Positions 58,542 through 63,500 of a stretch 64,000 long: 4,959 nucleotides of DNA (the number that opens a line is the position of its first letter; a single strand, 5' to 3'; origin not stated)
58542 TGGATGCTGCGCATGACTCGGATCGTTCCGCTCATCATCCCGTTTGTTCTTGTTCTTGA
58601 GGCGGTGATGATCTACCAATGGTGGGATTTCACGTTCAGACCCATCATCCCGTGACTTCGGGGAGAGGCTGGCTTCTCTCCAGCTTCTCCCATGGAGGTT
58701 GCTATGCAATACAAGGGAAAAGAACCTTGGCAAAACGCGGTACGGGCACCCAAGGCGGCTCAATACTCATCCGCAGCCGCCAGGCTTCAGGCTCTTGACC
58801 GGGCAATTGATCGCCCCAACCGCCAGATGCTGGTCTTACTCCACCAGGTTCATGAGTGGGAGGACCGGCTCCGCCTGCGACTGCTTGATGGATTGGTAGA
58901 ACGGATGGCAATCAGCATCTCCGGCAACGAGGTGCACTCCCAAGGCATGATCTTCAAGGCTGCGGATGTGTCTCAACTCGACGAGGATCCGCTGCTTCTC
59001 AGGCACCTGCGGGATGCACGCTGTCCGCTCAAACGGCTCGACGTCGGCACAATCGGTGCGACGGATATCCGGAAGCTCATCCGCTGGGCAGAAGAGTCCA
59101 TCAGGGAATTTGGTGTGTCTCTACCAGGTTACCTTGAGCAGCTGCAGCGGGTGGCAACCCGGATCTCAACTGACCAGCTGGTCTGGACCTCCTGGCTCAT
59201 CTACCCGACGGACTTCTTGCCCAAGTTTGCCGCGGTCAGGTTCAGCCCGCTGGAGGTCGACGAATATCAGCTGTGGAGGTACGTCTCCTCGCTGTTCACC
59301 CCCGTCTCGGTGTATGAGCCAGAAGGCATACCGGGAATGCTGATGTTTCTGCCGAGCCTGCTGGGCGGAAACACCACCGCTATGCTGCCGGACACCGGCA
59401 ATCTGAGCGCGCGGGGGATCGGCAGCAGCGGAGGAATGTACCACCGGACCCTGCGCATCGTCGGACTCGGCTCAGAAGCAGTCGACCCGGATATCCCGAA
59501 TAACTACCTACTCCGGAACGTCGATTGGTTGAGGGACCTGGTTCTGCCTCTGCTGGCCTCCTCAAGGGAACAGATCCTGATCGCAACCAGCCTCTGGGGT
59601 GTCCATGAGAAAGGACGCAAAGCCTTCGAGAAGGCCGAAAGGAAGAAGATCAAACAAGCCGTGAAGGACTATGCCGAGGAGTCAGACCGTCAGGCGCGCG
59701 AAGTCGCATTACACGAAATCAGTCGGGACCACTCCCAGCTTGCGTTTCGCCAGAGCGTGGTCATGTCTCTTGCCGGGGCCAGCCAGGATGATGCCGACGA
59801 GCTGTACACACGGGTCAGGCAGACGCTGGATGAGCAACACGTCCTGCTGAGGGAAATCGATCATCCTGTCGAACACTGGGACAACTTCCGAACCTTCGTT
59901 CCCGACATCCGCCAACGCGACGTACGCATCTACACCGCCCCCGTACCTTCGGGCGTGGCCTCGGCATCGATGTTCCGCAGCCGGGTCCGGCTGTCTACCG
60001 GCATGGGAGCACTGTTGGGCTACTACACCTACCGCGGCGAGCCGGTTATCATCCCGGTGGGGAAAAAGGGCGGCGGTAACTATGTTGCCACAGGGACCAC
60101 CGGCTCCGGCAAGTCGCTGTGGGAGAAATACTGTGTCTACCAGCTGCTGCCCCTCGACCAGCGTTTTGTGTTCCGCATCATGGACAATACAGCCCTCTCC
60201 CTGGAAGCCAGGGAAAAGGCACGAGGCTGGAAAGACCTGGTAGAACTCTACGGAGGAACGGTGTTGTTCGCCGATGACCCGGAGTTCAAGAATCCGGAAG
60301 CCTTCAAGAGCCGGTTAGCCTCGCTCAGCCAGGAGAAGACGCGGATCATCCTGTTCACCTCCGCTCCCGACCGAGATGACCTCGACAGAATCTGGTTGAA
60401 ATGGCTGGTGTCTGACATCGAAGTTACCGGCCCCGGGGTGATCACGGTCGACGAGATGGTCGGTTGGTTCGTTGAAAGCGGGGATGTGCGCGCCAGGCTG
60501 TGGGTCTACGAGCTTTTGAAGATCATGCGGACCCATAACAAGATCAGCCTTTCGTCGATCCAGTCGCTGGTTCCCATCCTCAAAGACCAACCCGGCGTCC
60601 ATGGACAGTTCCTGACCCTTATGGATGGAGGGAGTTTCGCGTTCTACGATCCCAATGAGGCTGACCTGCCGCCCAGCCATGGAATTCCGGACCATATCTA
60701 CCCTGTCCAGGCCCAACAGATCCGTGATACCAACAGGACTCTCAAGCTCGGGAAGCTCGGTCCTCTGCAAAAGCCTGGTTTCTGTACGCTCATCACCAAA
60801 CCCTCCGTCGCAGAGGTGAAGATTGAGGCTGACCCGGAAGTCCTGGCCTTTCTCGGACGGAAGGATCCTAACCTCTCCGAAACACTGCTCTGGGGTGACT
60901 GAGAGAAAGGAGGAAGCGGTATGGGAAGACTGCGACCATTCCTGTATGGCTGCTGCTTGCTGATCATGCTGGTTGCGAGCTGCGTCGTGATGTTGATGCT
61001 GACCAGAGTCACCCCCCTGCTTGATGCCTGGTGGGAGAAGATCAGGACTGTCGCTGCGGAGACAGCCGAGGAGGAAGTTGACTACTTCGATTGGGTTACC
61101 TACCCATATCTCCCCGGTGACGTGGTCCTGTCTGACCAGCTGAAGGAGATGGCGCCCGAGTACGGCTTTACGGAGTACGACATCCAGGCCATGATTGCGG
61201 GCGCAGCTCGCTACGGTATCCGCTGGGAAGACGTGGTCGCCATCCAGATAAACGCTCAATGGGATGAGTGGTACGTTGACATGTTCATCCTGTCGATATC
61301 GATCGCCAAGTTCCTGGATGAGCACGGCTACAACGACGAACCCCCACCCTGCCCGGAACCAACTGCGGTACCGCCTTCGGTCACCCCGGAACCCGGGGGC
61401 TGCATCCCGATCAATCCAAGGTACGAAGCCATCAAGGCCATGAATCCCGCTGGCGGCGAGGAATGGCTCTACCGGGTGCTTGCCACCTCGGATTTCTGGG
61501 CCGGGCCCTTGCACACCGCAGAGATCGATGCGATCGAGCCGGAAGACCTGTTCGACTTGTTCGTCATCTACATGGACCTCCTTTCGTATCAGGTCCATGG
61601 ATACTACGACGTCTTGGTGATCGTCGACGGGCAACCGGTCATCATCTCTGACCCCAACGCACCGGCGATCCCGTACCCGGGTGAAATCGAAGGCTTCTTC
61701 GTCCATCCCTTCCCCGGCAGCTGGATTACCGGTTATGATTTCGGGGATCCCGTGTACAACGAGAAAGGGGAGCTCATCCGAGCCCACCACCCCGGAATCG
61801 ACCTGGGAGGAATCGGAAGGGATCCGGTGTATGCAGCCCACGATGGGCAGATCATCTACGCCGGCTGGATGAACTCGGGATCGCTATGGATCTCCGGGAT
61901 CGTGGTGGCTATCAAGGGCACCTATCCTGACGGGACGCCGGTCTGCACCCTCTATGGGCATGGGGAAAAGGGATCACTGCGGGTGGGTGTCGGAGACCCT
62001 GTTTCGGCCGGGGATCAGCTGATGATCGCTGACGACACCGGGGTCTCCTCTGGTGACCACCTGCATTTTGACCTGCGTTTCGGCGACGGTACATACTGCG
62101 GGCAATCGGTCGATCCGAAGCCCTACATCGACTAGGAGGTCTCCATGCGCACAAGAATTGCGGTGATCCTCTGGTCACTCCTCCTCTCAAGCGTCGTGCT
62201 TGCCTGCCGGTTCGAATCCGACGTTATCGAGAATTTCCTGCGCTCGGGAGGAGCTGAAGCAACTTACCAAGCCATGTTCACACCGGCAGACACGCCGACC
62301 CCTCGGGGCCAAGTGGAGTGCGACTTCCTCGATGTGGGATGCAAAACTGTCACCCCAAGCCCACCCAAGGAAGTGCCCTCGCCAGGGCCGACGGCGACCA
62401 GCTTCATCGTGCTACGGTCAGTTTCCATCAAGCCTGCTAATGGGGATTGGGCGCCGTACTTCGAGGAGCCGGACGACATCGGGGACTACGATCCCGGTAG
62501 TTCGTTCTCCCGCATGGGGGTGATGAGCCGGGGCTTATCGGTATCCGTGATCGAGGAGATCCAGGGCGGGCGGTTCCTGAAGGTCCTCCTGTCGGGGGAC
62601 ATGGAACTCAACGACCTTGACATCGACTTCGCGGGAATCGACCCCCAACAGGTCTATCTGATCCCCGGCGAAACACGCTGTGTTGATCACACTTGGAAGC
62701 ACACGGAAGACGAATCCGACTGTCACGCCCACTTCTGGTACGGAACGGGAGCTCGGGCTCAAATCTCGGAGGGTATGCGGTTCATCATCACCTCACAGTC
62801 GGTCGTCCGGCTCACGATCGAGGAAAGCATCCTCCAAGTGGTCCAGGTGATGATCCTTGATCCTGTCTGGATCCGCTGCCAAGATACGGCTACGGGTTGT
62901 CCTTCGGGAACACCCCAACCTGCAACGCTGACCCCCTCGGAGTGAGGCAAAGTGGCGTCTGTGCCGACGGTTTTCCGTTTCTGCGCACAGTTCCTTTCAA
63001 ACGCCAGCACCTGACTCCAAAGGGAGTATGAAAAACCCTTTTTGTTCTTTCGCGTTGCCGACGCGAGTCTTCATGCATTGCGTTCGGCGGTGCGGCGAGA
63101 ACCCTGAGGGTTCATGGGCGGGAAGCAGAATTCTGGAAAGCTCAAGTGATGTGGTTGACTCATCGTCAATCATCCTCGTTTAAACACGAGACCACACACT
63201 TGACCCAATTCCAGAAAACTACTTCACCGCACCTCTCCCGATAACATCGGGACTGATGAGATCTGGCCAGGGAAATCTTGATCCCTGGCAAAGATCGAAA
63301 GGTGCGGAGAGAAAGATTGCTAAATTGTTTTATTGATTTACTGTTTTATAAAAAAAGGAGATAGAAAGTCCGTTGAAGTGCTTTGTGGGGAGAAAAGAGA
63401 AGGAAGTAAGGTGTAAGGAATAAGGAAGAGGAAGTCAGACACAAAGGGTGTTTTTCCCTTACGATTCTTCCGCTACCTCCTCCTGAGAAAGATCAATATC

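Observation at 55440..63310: Compositionally foreign ~7.9 kb island encoding a minimal monoderm-type type-IV-secretion-like module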

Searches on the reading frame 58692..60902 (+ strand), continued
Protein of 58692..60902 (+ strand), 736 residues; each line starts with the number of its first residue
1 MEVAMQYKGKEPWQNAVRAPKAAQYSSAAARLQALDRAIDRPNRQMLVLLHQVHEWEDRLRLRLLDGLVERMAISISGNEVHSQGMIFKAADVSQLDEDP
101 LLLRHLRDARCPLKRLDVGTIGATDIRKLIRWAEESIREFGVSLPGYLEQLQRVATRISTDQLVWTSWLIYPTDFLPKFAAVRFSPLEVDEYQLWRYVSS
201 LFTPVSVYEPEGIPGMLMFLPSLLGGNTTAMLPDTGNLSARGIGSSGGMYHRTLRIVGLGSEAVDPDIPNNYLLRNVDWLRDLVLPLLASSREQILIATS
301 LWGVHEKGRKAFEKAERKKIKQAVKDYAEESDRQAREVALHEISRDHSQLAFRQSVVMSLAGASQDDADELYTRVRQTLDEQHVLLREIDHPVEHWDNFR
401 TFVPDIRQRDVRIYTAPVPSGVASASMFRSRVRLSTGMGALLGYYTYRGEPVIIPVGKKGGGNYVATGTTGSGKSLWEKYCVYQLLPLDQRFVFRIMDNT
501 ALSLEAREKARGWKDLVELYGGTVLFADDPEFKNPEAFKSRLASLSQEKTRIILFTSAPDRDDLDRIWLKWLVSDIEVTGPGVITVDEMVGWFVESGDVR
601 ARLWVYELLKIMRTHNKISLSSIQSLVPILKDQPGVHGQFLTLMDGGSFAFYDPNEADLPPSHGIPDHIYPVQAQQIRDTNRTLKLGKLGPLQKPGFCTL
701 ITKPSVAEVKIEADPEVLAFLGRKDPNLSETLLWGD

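Call 99: search_protein_families(library=padloc, proteins=[window:58692-60902:+, L001:12422-13675:+], max_evalue=0.01)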
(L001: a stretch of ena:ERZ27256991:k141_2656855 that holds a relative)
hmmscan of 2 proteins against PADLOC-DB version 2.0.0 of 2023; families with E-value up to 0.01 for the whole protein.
window:58692-60902:+ (736 aa): 0 families

L001:12422-13675:+ (417 aa): 0 families

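Call 100: find_encoding_contigs(protein=P0025, flank=10000, max_places=3)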
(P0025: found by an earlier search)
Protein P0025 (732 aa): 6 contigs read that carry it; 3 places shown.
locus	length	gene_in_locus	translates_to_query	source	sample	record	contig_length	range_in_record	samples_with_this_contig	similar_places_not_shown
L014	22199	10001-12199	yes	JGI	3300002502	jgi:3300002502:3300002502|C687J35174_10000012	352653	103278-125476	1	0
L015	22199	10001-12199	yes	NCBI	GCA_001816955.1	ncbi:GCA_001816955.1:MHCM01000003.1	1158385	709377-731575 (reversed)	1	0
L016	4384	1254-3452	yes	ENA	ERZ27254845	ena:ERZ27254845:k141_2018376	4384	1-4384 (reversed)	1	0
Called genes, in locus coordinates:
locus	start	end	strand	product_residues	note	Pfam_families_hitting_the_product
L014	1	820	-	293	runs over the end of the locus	PF00535:Glycos_transf_2, PF10111:Glyco_tranf_2_2 (weak), PF13641:Glyco_tranf_2_3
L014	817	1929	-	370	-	PF13439:Glyco_transf_4, PF13692:Glyco_trans_1_4, PF13524:Glyco_trans_1_2, PF20706:GT4-conflict, PF00534:Glycos_transf_1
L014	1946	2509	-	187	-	PF01507:PAPS_reduct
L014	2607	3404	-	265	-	PF13489:Methyltransf_23, PF08241:Methyltransf_11, PF08242:Methyltransf_12 (weak), PF13649:Methyltransf_25, PF13847:Methyltransf_31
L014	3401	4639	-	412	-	PF01943:Polysacc_synt, PF13440:Polysacc_synt_3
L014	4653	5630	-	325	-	PF13506:Glyco_transf_21, PF13641:Glyco_tranf_2_3, PF00535:Glycos_transf_2, PF10111:Glyco_tranf_2_2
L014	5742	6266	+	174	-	-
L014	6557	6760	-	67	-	-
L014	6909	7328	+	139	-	-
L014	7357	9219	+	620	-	-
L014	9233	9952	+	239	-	-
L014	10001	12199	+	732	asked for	-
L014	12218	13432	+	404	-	PF01551:Peptidase_M23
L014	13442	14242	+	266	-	-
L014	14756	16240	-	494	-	-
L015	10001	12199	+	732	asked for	-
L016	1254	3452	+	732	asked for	-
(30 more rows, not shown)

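Call 107: search_dna_similar(query=window:58692-60902:+, collection=plasmids, mode=protein, max_evalue=0.001, max_rows=10)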
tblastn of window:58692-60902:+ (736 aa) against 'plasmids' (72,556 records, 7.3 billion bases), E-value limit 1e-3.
No match.

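Call 108: search_dna_similar(query=window:58692-60902:+, collection=phages, mode=protein, max_evalue=0.001, max_rows=10)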
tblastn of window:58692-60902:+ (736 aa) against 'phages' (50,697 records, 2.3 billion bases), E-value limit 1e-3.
No match.

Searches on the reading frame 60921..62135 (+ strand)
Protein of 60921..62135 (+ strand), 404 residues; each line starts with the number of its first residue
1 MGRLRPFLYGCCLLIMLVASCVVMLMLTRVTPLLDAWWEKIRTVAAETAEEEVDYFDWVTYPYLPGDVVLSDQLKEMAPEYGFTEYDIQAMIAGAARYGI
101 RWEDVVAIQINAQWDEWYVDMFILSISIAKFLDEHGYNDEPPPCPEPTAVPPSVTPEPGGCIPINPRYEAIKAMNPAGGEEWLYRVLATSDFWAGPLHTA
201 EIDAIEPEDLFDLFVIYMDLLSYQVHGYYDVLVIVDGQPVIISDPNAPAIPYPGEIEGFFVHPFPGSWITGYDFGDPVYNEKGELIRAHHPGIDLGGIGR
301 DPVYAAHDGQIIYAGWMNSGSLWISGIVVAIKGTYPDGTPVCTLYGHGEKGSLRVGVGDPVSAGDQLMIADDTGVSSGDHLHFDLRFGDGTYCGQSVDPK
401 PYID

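Call 4: search_protein_families(library=pfam, proteins=[window:60921-62135:+], max_evalue=0.1)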
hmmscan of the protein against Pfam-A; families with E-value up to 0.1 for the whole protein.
window:60921-62135:+ (404 aa): 3 families
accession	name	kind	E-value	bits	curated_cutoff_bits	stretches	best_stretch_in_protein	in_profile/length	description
PF01551.29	Peptidase_M23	-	3.9e-14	53.1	28.7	1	289-387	2-89/96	Peptidase family M23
PF15566.12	Imm32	-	0.043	14.2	27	1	365-392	16-41/54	Immunity protein 32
PF09151.16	DUF1936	-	0.082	13.1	25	0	276-285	11-20/34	Domain of unknown function (DUF1936)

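Call 11: search_protein_families(library=phrogs, proteins=[window:60921-62135:+], max_evalue=0.1)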
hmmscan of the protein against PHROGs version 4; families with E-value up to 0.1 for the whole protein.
window:60921-62135:+ (404 aa): 16 families
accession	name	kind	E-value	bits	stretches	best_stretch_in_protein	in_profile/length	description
phrog_14988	-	other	7.2e-16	59.7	1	287-391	30-132/272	peptidase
phrog_3578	-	lysis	4.6e-15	56.9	1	257-403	204-356/405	endolysin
phrog_7767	-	other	3.3e-14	54.1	1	284-403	15-119/194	metallo-endopeptidase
phrog_6700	-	lysis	2.6e-08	32.2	1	283-386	2619-2712/2898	endolysin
phrog_10030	-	tail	3e-08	32.4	1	287-391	1911-2011/2105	tail length tape measure protein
phrog_1067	-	head and packaging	2e-07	30.8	1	287-403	759-863/991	minor head protein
phrog_16615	-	other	1.9e-06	28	1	289-401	418-515/529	peptidase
phrog_3084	-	lysis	2.7e-06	27.6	1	288-403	22-134/468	endolysin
phrog_37190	-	other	1.7e-05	25.4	1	288-387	139-227/244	peptidase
phrog_28672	-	other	3.4e-05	23.6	1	289-400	287-389/397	metallo-endopeptidase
phrog_13392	-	lysis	4e-05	24.3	1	342-402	104-168/308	endolysin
phrog_880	-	lysis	5.3e-05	23.8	1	288-402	27-135/435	endolysin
phrog_11037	-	unknown function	6.7e-05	23.2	1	277-385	184-283/365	-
phrog_9205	-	unknown function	0.00013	20.8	1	302-389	564-644/1144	-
phrog_28394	-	unknown function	0.00037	20.7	1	291-402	204-299/303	-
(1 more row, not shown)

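Call 12: search_protein_families(library=ncbifam, proteins=[window:60921-62135:+], max_evalue=0.1)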
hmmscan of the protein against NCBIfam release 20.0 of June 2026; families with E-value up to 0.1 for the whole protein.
window:60921-62135:+ (404 aa): 10 families
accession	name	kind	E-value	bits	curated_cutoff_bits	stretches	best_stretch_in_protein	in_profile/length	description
NF052530.1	Heli_ShapePgp3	exception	6.6e-07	28.7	300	1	260-388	141-254/270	peptidoglycan metallopeptidase Pgp3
NF052529.1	PG_M23_Pgp6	exception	6.6e-07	28.3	600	1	279-385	325-419/452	peptidoglycan metallopeptidase Pgp6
NF052336.1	PdgHdaseHSB100310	equivalog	2.6e-06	27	500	1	287-386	54-142/316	peptidoglycan hydrolase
NF004799.0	PRK06148.1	subfamily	4e-05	21.8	1128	1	286-386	437-538/1015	hypothetical protein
NF040883.1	amid_act_ActS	equivalog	6.8e-05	22.2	375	1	292-402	138-232/242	amidase activator ActS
NF008652.0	PRK11649.1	equivalog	0.00013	20.8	341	1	288-385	311-397/439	murein DD-endopeptidase MepM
NF008644.1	PRK11637.1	equivalog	0.0017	17.4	270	1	290-403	286-383/385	murein hydrolase activator EnvC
NF050804.1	CellDivDipMCaul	equivalog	0.0022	16.9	900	1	292-388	530-616/634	cell division endopeptidase DipM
NF008123.1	PRK10871.1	equivalog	0.0037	16.7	311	1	292-403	267-362/365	murein hydrolase activator NlpD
NF052348.1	beta_propeller_lectin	domain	0.057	12.5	200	1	303-355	161-212/337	beta propeller lectin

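Call 99: search_protein_families(library=padloc, proteins=[window:60921-62135:+], max_evalue=0.01)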
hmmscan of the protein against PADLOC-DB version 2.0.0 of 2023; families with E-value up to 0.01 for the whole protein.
window:60921-62135:+ (404 aa): 0 families

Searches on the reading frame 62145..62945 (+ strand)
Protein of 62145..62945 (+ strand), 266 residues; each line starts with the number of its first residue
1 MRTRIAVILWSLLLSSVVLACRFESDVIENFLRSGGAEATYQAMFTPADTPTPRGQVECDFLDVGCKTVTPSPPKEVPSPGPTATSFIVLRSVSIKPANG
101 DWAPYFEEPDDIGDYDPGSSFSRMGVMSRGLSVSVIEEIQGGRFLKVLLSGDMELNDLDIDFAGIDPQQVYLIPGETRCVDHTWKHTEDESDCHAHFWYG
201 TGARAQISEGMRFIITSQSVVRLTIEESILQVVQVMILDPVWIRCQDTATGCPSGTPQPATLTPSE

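Call 4: search_protein_families(library=pfam, proteins=[window:62145-62945:+], max_evalue=0.1)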
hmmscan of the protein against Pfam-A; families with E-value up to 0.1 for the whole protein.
window:62145-62945:+ (266 aa): 0 families

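Call 11: search_protein_families(library=phrogs, proteins=[window:62145-62945:+], max_evalue=0.1)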
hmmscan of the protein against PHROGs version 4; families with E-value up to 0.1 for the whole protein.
window:62145-62945:+ (266 aa): 0 families

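Call 12: search_protein_families(library=ncbifam, proteins=[window:62145-62945:+], max_evalue=0.1)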
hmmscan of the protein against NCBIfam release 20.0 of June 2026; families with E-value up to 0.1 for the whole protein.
window:62145-62945:+ (266 aa): 0 families

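Call 82: search_solved_structures(query=A7, max_evalue=10)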
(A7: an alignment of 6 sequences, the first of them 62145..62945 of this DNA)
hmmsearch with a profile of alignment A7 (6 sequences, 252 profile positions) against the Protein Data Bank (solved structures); distinct sequences matched with E-value up to 10: 6.
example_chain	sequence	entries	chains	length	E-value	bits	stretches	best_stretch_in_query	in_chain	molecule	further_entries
9lut_D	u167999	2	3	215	0.31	13.6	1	14-70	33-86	Photosystem I reaction center subunit II, chloroplastic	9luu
9wg7_12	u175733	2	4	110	0.36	13.4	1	46-100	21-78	ApcG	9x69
2wsc_D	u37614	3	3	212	0.98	12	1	24-76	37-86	PHOTOSYSTEM I REACTION CENTER SUBUNIT II, CHLOROPLASTIC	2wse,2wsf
6osh_L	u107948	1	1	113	1.2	11.7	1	82-114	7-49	Antibody Light chain variable region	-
7ung_D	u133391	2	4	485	1.4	11.5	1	34-83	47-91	Sperm-associated antigen 8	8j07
3ghp_A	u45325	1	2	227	7.9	9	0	59-94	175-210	Cellulosomal scaffoldin adaptor protein B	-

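Call 99: search_protein_families(library=padloc, proteins=[window:62145-62945:+], max_evalue=0.01)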
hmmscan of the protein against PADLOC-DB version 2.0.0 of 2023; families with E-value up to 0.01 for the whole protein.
window:62145-62945:+ (266 aa): 0 families

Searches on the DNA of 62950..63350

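Call 23: search_rna_families(source=window, start=62950, end=63350, threshold=evalue, max_evalue=10, show_alignments=4)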
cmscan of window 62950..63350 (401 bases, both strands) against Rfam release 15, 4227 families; matches with E-value up to 10: 0.
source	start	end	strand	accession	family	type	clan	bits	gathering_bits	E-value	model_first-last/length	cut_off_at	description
